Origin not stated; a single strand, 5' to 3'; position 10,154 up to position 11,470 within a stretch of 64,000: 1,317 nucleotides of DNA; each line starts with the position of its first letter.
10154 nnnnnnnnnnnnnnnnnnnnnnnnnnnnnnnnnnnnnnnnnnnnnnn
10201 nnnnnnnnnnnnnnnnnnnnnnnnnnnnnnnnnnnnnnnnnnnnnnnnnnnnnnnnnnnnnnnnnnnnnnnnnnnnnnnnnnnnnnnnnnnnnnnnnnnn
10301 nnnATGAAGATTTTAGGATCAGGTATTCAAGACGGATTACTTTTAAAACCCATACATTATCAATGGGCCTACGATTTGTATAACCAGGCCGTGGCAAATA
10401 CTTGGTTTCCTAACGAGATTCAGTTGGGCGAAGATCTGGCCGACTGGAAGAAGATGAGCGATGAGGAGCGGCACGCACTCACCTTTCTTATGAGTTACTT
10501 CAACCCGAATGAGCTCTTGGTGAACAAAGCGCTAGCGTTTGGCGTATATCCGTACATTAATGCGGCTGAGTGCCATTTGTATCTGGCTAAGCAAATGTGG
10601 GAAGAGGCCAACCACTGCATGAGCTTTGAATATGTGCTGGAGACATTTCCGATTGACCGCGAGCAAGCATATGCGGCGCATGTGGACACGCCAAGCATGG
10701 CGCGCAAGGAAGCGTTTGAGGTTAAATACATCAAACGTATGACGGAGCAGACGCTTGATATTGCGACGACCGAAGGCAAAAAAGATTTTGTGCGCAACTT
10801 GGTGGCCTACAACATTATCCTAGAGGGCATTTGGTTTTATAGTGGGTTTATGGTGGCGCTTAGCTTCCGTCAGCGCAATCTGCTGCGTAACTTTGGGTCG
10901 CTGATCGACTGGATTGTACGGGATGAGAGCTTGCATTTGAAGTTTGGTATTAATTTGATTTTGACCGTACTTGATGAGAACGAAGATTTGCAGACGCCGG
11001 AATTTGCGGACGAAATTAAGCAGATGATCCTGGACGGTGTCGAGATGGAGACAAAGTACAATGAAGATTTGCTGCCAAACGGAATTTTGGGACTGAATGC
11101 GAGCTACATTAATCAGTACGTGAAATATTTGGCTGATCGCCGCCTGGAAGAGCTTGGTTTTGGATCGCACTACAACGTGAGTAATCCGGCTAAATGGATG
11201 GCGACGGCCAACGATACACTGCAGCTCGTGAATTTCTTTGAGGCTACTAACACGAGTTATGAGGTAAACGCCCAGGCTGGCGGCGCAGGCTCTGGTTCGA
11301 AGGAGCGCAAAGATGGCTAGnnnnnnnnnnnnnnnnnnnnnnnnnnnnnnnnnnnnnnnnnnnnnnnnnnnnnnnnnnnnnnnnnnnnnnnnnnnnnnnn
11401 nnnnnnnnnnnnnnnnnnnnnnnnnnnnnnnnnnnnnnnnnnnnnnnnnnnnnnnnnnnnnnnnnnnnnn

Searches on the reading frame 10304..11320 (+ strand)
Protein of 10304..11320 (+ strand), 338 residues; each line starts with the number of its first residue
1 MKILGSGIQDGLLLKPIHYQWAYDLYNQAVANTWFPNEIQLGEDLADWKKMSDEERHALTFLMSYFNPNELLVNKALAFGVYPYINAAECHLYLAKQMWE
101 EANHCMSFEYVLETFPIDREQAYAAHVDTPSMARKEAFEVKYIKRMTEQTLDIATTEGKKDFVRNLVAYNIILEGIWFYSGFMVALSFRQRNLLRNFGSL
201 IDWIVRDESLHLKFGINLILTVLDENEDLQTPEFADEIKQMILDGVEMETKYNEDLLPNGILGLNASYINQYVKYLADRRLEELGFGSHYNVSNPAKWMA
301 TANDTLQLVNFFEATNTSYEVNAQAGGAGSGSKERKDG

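Call 54: search_protein_families(library=pfam, proteins=[window:10304-11320:+], max_evalue=0.001)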
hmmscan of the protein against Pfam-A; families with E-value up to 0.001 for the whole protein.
window:10304-11320:+ (338 aa): 1 family
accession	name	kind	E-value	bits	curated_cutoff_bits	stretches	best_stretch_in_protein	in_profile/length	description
PF00268.27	Ribonuc_red_sm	-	1e-74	251.9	33.6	1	14-295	4-281/281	Ribonucleotide reductase, small chain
